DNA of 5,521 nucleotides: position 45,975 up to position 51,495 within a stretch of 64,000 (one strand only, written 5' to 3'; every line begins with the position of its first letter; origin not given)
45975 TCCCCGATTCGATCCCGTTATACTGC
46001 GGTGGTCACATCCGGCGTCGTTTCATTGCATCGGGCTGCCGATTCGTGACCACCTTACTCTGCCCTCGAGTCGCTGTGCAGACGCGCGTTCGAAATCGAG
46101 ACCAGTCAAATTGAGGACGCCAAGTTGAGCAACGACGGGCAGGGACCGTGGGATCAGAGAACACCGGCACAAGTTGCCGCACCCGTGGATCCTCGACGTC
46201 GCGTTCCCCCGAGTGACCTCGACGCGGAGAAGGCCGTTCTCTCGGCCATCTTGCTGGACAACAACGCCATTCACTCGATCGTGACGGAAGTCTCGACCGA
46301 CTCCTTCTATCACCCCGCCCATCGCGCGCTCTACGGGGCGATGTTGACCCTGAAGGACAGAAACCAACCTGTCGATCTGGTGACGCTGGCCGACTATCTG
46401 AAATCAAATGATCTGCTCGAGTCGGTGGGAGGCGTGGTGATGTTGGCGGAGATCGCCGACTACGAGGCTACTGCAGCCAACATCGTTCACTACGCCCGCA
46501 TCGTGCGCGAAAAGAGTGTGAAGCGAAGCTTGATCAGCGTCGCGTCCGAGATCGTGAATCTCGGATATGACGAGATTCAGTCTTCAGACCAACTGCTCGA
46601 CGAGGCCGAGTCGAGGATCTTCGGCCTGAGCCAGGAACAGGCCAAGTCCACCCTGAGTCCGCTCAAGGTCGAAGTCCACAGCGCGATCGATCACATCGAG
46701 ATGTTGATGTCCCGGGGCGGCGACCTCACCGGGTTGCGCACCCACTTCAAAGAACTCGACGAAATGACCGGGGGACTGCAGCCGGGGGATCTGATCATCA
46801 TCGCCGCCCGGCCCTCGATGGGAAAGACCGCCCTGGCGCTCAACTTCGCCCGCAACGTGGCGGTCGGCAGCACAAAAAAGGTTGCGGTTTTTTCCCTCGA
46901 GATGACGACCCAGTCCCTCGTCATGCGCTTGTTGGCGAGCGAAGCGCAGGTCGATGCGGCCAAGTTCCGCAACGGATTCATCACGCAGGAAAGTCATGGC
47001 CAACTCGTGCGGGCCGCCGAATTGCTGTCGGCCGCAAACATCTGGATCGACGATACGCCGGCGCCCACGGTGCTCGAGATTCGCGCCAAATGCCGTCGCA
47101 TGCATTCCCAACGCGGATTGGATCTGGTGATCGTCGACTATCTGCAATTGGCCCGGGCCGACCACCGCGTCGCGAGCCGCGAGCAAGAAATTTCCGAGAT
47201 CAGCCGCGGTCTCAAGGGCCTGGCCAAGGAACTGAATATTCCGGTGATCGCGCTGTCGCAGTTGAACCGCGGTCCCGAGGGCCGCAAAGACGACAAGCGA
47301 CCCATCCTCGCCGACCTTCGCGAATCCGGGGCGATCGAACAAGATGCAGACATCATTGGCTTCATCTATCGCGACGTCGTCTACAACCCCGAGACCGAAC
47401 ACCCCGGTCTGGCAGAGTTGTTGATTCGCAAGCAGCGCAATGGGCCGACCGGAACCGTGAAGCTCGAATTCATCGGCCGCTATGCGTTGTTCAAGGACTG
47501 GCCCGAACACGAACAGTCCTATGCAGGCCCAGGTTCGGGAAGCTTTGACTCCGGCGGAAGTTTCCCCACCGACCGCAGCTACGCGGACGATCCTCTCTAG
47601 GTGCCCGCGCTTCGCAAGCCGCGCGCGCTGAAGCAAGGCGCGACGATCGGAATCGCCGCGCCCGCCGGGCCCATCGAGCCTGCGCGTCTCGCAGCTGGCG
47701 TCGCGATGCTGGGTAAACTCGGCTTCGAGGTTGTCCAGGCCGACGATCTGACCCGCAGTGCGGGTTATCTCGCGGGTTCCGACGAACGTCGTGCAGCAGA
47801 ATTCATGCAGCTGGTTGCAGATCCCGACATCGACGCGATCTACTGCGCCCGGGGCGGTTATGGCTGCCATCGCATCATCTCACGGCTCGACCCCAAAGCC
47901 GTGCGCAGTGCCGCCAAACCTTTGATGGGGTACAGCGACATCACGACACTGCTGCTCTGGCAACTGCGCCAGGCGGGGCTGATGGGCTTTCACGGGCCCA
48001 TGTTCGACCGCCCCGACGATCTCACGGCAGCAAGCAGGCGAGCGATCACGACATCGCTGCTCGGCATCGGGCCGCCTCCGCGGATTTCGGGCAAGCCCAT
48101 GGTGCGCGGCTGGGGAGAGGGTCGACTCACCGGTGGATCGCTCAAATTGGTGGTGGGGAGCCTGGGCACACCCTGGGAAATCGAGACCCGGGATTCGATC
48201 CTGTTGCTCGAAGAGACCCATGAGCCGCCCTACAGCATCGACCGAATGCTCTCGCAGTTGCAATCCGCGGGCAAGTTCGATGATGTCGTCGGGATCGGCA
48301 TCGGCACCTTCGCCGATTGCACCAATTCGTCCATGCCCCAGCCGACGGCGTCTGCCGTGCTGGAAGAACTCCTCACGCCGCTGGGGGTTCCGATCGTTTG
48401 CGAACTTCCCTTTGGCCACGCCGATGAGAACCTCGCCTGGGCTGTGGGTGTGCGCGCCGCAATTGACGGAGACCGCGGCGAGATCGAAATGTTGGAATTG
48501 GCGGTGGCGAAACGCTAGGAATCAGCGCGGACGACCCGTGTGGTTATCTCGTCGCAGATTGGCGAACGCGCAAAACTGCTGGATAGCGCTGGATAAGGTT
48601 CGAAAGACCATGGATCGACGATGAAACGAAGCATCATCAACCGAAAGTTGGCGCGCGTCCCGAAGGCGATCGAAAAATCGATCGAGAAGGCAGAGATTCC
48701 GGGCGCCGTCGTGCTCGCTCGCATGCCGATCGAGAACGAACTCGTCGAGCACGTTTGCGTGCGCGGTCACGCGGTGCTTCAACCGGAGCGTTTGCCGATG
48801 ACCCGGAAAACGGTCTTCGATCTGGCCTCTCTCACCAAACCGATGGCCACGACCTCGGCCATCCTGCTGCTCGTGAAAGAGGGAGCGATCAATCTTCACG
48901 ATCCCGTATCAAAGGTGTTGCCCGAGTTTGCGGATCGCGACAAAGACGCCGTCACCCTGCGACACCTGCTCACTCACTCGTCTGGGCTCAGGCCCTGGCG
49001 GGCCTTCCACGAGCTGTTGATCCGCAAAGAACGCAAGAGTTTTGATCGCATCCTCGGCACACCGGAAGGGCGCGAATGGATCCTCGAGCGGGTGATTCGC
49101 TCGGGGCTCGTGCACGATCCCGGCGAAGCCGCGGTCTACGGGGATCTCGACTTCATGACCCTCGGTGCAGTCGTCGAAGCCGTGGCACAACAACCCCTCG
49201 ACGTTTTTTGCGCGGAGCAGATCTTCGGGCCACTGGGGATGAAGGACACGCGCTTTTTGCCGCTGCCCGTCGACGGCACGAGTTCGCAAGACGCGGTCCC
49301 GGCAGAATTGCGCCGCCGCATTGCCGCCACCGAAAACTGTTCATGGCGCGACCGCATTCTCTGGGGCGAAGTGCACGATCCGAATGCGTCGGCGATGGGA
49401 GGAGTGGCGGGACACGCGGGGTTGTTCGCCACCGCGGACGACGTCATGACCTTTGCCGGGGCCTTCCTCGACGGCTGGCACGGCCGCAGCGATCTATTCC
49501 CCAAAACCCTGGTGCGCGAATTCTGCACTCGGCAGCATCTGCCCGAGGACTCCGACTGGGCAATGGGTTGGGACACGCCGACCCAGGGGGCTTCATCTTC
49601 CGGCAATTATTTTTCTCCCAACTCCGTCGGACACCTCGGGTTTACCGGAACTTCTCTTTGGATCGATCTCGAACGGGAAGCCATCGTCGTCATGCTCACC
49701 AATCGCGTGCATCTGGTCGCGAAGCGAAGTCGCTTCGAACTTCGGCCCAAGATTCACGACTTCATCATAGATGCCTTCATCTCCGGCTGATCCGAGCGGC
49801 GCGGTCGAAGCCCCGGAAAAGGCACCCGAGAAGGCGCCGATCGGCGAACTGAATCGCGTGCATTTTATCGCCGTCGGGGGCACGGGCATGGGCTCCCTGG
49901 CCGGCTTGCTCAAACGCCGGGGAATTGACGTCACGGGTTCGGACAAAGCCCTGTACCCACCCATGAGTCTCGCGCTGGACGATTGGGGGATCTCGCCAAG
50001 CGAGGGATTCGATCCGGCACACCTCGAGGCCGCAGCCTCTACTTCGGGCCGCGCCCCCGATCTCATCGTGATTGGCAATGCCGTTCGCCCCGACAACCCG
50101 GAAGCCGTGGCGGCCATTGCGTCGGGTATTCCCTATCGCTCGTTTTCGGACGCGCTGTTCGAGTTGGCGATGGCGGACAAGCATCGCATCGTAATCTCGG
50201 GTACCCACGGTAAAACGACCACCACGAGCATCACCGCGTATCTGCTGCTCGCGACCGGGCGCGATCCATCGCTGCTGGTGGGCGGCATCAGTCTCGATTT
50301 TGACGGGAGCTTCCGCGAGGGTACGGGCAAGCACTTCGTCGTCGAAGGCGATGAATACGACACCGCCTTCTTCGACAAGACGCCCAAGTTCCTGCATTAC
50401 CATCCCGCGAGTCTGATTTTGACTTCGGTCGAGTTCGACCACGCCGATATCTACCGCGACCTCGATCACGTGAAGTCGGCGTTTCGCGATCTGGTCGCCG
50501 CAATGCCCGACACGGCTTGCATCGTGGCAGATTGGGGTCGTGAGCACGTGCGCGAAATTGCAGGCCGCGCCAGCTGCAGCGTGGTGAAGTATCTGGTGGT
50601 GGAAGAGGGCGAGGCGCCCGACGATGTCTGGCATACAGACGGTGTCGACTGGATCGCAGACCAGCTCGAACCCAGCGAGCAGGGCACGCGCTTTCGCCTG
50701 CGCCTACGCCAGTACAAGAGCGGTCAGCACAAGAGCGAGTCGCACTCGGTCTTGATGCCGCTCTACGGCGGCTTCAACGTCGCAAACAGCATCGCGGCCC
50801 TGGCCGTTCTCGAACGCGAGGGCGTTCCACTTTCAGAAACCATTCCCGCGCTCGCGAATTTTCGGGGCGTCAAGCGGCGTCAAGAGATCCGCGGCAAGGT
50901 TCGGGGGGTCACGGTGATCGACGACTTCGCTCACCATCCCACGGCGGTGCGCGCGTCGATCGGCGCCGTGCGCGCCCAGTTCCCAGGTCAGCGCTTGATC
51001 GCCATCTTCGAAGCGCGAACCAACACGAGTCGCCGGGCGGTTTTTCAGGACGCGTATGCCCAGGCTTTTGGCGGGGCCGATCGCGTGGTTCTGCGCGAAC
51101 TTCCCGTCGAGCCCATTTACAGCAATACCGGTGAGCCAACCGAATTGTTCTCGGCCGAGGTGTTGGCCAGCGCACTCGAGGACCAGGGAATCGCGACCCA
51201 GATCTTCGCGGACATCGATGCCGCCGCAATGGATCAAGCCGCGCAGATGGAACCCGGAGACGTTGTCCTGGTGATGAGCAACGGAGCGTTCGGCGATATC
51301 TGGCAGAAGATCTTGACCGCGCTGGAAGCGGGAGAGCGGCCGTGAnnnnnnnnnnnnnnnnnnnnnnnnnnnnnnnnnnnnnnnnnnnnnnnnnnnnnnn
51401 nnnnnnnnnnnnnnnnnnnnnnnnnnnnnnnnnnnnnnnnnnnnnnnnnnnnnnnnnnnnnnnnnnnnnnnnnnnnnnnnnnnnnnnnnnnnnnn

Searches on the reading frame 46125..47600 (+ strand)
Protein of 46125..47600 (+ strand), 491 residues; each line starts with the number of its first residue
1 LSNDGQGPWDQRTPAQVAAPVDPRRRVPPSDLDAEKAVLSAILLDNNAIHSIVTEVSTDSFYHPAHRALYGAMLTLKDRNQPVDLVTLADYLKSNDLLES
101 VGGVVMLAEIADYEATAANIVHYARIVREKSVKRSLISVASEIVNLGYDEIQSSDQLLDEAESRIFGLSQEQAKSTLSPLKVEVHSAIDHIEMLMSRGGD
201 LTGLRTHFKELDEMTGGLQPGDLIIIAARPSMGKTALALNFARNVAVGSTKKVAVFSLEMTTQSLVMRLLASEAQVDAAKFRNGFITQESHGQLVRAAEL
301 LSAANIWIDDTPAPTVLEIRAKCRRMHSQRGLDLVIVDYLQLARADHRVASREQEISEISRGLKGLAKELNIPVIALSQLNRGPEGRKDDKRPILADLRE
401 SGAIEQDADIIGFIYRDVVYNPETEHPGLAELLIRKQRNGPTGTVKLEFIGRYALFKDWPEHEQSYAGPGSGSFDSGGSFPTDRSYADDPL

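Call 46: search_protein_families(library=pfam, max_evalue=0.000001, proteins=[window:46125-47600:+])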
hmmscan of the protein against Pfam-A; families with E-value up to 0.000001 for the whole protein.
window:46125-47600:+ (491 aa): 3 families
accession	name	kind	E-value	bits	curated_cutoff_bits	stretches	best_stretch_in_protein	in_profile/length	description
PF03796.21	DnaB_C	-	1.3e-103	346.3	27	1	203-458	1-255/255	DnaB-like helicase C terminal domain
PF00772.26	DnaB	-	8.3e-32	109.8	23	1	28-129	2-103/103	DnaB-like helicase N terminal domain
PF13481.12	AAA_25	-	1.8e-12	47.8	27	1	211-381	22-191/195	AAA domain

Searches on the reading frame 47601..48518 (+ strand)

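Call 46: search_protein_families(library=pfam, max_evalue=0.000001, proteins=[window:47601-48518:+])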
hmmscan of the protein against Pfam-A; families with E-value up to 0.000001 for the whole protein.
window:47601-48518:+ (305 aa): 2 families
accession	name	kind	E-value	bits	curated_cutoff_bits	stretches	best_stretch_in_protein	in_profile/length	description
PF02016.21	Peptidase_S66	-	8.1e-36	123.3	25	1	16-132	1-121/121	LD-carboxypeptidase N-terminal domain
PF17676.7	Peptidase_S66C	-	7.3e-32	110.9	23.7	1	173-288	1-120/120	LD-carboxypeptidase C-terminal domain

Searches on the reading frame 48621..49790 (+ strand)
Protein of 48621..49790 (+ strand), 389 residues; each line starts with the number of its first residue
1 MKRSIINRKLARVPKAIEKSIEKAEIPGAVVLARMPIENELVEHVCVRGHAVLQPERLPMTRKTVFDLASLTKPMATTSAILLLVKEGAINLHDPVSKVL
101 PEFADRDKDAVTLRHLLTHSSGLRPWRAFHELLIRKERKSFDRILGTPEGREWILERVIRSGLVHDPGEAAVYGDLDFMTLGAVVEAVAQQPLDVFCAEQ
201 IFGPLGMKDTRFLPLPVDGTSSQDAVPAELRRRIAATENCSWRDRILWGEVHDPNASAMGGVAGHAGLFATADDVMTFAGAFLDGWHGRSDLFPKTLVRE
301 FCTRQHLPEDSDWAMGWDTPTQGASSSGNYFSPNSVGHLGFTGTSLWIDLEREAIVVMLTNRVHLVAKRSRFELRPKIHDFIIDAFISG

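Call 46: search_protein_families(library=pfam, max_evalue=0.000001, proteins=[window:48621-49790:+])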
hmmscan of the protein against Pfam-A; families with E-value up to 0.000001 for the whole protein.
window:48621-49790:+ (389 aa): 1 family
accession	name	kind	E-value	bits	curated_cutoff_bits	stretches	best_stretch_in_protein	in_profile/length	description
PF00144.29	Beta-lactamase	-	5.8e-55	187.2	27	1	19-366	7-315/329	Beta-lactamase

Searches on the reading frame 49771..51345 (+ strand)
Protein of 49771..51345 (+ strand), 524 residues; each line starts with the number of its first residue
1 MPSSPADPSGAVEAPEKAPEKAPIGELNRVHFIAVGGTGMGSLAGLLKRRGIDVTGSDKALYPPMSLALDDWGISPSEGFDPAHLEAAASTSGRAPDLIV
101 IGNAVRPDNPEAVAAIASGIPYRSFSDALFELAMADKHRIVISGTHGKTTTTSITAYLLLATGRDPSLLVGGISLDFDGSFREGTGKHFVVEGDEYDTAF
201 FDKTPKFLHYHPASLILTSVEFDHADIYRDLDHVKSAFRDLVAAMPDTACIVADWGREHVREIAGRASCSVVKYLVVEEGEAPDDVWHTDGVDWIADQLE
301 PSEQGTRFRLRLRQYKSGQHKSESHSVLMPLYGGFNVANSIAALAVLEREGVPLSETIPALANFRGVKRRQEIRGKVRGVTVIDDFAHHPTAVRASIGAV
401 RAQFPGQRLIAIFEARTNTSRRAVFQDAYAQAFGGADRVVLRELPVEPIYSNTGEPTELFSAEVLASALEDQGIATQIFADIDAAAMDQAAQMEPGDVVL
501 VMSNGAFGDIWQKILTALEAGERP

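Call 46: search_protein_families(library=pfam, max_evalue=0.000001, proteins=[window:49771-51345:+])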
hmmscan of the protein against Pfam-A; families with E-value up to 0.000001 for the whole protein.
window:49771-51345:+ (524 aa): 3 families
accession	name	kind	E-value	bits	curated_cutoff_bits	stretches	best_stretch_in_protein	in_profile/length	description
PF02875.26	Mur_ligase_C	-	4.7e-20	73.2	28.4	1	369-505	1-127/127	Mur ligase, glutamate ligase domain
PF08245.18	Mur_ligase_M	-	1e-15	58.7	24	1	142-346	1-199/200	Mur ligase middle domain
PF01225.30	Mur_ligase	-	1.3e-15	58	21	1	30-134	2-92/95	Mur ligase family, catalytic domain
